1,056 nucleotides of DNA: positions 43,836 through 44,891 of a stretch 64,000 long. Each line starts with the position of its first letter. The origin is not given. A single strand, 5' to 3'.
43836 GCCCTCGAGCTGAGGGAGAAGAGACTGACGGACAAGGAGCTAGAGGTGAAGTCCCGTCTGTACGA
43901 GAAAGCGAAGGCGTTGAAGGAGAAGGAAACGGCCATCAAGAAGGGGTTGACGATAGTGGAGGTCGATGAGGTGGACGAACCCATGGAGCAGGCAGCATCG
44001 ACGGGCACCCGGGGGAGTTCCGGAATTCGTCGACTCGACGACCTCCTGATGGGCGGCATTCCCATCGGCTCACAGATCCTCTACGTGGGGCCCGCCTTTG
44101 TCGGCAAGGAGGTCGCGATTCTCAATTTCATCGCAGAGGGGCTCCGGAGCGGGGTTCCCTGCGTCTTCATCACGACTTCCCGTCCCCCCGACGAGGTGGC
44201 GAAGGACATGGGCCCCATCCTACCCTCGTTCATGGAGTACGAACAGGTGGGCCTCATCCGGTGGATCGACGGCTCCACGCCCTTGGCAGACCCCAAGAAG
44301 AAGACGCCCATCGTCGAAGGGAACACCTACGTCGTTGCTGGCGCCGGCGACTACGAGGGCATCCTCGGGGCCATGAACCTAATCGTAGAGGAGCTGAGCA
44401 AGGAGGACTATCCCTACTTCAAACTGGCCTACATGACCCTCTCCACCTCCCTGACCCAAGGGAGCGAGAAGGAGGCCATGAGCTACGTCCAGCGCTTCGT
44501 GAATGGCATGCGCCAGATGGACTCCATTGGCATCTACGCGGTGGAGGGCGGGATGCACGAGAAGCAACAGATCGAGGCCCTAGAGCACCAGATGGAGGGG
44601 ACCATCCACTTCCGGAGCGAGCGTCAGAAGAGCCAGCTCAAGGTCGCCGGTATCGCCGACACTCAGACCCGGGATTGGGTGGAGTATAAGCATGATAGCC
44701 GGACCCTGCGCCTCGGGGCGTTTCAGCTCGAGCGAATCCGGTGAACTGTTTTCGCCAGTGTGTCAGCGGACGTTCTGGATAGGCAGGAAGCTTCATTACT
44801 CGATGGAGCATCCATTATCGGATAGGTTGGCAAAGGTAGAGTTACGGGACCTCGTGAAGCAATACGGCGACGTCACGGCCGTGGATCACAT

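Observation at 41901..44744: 947-aa membrane-tethered giant coiled coil ending in a KaiC/RecA-like domain with degenerate Walker A and B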

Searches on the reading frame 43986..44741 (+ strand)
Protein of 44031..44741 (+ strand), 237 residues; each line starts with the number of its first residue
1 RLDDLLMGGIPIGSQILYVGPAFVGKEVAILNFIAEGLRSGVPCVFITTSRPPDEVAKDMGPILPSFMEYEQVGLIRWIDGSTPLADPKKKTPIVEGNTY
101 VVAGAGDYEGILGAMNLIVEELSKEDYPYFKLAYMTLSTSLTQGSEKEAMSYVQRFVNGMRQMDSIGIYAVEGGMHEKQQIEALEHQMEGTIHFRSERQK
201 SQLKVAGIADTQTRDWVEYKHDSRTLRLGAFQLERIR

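Call 5: search_solved_structures(query=window:44031-44741:+, max_evalue=10, show_alignments=3)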
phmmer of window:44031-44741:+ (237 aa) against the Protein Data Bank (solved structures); distinct sequences matched with E-value up to 10: 65 (the best 60 are shown).
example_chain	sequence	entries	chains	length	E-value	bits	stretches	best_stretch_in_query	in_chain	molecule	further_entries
3cmu_A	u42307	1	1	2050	3.6e-21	78.6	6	7-56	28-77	Protein recA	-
3cmt_A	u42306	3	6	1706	8e-18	67.7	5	7-56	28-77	Protein recA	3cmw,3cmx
3cmv_A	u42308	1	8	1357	3e-14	56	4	7-56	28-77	Protein recA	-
2w0m_A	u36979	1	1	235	1.8e-09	40.4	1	3-76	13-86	SSO2452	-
8db3_A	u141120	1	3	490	2.6e-07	33.3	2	2-73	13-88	Circadian clock protein KaiC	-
8fwi_A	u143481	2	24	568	2.7e-07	33.3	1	2-73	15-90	Circadian clock protein KaiC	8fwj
8dba_A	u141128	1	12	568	3.6e-07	32.9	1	2-73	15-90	Circadian clock protein KaiC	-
2zts_A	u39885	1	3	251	4.4e-06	29.3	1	2-86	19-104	Putative uncharacterized protein PH0186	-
8zn5_B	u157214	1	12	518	7e-06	28.6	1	2-87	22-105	KaiC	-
2dr3_A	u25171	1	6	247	1.9e-05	27.2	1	2-84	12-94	UPF0273 protein PH0284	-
8zn7_D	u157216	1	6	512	3.2e-05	26.5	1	2-61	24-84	KaiC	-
8zn6_F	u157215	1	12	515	0.00011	24.7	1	2-61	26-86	KaiC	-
7dy1_A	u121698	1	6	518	0.00063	22.2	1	2-59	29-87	Circadian clock protein kinase KaiC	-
4o0m_A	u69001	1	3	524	0.00065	22.2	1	2-59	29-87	Circadian clock protein kinase KaiC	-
5jwq_A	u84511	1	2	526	0.00066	22.2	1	2-59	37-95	Circadian clock protein kinase KaiC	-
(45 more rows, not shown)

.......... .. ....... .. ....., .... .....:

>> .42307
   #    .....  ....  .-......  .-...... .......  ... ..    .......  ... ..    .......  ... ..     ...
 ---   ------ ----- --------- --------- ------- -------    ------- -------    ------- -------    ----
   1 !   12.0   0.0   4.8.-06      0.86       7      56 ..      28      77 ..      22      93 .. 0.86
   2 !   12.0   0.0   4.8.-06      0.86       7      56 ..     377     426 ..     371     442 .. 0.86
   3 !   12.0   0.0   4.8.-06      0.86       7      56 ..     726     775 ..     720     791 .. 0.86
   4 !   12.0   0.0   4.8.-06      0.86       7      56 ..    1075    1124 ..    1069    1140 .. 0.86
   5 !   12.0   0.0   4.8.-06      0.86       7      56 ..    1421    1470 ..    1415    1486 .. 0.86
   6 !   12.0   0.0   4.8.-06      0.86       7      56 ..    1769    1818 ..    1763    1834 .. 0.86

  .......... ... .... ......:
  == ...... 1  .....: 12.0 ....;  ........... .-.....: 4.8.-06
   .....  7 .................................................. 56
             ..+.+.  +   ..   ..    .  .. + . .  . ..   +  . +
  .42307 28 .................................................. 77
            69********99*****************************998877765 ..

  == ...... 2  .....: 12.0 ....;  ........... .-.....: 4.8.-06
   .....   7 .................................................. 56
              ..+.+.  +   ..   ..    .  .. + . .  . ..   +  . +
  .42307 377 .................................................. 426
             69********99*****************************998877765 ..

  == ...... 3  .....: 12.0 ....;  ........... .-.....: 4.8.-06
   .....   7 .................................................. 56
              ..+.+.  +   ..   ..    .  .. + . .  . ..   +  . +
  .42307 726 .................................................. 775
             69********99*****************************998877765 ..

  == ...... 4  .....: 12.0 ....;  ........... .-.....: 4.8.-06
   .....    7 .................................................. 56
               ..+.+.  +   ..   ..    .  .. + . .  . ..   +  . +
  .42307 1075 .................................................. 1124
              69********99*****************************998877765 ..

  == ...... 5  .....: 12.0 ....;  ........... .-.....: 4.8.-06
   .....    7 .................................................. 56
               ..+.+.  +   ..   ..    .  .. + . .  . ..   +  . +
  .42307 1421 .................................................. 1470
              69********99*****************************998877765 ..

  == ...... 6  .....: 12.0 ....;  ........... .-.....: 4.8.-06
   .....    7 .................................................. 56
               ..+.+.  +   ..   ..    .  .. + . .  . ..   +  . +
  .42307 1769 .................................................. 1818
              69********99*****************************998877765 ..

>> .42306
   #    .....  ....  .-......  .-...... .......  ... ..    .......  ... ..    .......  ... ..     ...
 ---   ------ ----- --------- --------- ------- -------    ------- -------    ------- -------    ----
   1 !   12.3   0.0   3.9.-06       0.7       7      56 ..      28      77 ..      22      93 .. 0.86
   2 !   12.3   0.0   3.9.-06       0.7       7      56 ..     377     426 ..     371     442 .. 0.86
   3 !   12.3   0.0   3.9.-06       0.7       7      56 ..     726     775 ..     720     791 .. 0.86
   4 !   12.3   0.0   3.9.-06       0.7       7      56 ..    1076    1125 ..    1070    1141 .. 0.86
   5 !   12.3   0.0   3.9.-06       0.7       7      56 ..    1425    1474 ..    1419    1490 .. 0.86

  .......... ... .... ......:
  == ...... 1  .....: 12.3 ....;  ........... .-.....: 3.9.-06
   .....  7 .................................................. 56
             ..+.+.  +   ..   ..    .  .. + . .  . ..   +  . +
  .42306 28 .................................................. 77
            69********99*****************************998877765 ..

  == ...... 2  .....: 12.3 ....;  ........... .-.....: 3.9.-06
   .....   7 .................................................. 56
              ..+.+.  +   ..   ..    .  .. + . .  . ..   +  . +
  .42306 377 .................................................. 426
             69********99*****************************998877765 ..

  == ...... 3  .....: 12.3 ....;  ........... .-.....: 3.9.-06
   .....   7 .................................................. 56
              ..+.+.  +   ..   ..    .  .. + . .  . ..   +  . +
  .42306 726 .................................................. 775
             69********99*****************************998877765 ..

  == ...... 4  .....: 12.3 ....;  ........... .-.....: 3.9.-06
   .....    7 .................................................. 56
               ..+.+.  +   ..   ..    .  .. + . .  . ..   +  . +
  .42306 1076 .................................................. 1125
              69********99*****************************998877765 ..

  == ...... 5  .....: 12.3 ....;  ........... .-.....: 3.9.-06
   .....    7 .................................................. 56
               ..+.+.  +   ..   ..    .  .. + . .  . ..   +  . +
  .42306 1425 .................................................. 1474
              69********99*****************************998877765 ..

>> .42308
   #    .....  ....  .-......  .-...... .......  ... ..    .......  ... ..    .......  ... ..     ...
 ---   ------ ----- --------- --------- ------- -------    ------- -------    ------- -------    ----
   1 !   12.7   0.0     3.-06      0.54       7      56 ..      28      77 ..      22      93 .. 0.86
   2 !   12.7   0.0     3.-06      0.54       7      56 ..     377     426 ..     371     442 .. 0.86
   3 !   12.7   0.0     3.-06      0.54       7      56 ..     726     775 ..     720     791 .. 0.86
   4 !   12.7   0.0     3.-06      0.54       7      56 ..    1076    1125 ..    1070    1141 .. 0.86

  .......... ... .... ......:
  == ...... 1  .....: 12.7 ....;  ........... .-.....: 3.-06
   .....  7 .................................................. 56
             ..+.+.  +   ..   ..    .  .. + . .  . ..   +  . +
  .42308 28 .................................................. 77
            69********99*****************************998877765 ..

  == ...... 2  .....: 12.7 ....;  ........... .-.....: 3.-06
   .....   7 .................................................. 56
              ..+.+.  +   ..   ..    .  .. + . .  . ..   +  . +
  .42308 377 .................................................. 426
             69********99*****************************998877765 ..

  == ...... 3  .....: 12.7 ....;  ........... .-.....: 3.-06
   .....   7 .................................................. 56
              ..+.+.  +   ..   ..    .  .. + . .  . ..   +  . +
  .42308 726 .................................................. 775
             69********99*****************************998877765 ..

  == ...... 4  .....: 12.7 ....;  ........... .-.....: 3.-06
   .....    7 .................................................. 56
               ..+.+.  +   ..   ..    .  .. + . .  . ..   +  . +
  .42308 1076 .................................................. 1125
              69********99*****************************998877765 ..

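Call 18: search_solved_structures(query=A3, max_evalue=0.001, show_alignments=4)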
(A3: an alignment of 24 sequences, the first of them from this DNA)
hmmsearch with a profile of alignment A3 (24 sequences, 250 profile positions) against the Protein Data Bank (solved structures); distinct sequences matched with E-value up to 0.001: 47.
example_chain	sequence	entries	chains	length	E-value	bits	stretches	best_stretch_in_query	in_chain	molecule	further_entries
8zn5_B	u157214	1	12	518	8.5e-19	70.9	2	6-186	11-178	KaiC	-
3cmu_A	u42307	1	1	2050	1.3e-18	70.3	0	6-71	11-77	Protein recA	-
8zn7_D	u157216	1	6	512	4.2e-18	68.6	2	4-135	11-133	KaiC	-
8zn6_F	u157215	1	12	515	1.9e-16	63.2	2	3-99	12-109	KaiC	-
2dr3_A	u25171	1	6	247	4.2e-16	62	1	8-139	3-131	UPF0273 protein PH0284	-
3cmt_A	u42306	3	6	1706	8.1e-16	61.1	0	6-71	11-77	Protein recA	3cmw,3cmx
8jon_A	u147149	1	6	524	3.2e-14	55.9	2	4-97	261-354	Circadian clock oscillator protein KaiC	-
5jwq_A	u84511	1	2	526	4.4e-14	55.4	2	4-96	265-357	Circadian clock protein kinase KaiC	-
7dy1_A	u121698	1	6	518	5.1e-14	55.2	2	4-96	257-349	Circadian clock protein kinase KaiC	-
4o0m_A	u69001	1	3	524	5.3e-14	55.2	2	4-98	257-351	Circadian clock protein kinase KaiC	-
8fwi_A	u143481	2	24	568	1.5e-13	53.7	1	9-77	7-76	Circadian clock protein KaiC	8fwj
8db3_A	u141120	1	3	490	1.8e-13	53.5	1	9-77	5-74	Circadian clock protein KaiC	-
8dba_A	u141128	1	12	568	2.7e-13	52.9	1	9-77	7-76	Circadian clock protein KaiC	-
2w0m_A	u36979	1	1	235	6.7e-13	51.6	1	8-103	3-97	SSO2452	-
3cmv_A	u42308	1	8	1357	8e-13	51.3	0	6-71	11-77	Protein recA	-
2zts_A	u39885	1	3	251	2.8e-11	46.2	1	8-102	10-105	Putative uncharacterized protein PH0186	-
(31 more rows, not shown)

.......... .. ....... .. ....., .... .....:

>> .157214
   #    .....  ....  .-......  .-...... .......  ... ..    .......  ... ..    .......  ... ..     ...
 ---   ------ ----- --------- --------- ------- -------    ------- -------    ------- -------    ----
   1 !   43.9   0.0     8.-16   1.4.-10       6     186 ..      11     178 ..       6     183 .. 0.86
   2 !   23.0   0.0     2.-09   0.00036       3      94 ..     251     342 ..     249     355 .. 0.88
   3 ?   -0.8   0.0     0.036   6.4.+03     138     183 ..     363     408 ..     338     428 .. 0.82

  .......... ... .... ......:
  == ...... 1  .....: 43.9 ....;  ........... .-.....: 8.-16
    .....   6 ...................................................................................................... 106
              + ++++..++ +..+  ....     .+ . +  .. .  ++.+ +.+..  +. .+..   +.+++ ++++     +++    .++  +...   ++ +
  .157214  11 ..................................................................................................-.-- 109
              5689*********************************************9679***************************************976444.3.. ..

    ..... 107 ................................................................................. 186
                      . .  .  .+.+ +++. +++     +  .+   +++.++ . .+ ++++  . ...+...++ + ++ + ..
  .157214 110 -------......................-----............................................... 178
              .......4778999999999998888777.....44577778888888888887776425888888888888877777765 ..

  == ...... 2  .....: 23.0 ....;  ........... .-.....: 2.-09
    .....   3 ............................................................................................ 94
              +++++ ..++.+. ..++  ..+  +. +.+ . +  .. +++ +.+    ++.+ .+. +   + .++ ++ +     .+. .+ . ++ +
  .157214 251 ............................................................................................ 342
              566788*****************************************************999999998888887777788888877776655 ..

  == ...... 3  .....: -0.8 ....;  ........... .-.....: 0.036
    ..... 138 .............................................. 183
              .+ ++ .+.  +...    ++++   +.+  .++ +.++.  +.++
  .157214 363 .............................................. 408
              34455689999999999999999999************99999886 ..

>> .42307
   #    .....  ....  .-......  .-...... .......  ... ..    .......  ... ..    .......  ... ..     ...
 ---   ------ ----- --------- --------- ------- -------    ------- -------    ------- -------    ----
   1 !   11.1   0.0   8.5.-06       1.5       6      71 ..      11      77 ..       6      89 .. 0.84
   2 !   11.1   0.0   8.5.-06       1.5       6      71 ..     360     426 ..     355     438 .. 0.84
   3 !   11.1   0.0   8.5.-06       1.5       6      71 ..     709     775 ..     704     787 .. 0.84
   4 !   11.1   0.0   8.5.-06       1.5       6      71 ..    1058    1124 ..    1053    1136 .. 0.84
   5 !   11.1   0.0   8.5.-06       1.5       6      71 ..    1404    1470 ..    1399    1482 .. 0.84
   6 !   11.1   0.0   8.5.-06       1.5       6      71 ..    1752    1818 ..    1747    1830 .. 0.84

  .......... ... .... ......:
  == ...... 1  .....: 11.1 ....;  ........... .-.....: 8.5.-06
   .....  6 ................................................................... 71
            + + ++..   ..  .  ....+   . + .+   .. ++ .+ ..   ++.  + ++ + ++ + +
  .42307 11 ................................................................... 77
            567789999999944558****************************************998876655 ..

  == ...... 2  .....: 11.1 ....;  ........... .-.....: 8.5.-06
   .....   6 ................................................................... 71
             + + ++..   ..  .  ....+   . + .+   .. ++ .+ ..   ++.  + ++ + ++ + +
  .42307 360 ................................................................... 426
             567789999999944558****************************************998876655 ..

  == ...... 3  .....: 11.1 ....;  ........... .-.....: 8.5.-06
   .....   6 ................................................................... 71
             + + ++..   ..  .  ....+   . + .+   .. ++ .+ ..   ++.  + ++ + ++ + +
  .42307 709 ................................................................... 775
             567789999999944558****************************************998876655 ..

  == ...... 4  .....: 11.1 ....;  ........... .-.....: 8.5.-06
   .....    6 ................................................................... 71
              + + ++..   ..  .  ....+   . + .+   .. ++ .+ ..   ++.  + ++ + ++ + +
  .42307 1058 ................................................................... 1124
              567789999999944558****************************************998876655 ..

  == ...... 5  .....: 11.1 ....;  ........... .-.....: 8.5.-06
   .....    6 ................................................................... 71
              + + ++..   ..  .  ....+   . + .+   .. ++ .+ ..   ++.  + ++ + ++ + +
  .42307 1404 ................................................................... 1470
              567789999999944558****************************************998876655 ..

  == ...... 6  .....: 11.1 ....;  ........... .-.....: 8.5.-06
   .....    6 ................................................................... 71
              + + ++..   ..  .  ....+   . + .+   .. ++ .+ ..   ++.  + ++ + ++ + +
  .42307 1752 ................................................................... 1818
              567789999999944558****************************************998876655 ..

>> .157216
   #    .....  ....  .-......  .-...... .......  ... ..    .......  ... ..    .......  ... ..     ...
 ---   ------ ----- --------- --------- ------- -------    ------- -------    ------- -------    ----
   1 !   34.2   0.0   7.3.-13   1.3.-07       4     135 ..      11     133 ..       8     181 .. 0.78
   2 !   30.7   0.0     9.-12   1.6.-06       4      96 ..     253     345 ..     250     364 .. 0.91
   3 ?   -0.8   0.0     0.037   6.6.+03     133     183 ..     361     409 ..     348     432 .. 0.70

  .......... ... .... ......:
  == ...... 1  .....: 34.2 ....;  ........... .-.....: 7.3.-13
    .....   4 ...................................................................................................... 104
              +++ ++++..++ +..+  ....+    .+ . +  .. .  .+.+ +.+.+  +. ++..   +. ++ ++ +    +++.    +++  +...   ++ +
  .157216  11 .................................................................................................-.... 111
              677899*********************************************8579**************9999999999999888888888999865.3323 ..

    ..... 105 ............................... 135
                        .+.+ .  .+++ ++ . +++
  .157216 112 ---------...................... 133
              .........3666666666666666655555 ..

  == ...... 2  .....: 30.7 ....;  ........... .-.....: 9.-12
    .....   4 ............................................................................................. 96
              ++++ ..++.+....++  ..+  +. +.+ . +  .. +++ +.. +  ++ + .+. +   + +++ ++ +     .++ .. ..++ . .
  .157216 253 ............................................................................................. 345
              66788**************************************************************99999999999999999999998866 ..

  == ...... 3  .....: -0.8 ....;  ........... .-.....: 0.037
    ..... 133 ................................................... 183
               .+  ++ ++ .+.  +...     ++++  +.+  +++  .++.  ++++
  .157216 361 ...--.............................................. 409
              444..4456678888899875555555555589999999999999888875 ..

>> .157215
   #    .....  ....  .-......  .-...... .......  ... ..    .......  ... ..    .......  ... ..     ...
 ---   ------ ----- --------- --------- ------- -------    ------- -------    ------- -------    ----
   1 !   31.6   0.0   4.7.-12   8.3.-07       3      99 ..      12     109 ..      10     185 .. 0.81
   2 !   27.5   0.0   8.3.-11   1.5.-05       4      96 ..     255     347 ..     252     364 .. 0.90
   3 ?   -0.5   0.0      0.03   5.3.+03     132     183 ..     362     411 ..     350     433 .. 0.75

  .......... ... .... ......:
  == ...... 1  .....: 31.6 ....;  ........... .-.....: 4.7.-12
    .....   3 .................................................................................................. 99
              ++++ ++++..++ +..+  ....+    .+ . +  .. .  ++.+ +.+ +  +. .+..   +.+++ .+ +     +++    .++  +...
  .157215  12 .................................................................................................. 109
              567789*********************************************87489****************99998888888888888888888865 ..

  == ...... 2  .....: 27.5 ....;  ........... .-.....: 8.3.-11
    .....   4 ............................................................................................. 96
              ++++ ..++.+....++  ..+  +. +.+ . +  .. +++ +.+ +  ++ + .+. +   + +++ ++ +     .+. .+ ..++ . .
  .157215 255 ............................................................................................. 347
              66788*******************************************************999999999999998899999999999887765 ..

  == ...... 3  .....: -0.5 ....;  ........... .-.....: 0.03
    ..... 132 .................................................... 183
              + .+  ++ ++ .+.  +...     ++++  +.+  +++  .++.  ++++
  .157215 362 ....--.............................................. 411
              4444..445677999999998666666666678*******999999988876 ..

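Call 21: predict_structure(alignment_id=A3)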
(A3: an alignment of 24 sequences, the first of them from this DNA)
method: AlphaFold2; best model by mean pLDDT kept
length: 252 residues; sequences in the alignment: 24
mean_pLDDT: 89.0   pTM: 0.87
mean pLDDT of the five models: 89.0, 86.7, 85.6, 85.5, 84.9
residues with pLDDT >= 90: 166; 70-90: 70; 50-70: 6; < 50: 10
segments of 3 or more residues with pLDDT < 50: 1-6, 249-252
pLDDT, mean of each block of 10 residues (from residue 1): 55 90 91 87 95 96 95 93 94 94 85 95 96 93 93 91 94 93 92 91 94 89 85 89 68 42
secondary structure, 60 per line:
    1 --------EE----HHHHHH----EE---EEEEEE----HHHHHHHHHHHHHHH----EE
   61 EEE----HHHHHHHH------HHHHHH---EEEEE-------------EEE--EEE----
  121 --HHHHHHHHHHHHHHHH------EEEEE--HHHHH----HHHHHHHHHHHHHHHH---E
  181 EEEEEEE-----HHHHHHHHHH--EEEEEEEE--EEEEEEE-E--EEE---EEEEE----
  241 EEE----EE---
elements in order: H15-20 E30-35 H40-54 E59-63 H68-75 H82-87 E91-95 E109-111 E114-116 H123-138 E145-149 H152-156 H161-176 E180-187 H193-202 E205-212 E215-221 E226-228 E232-236 E241-243
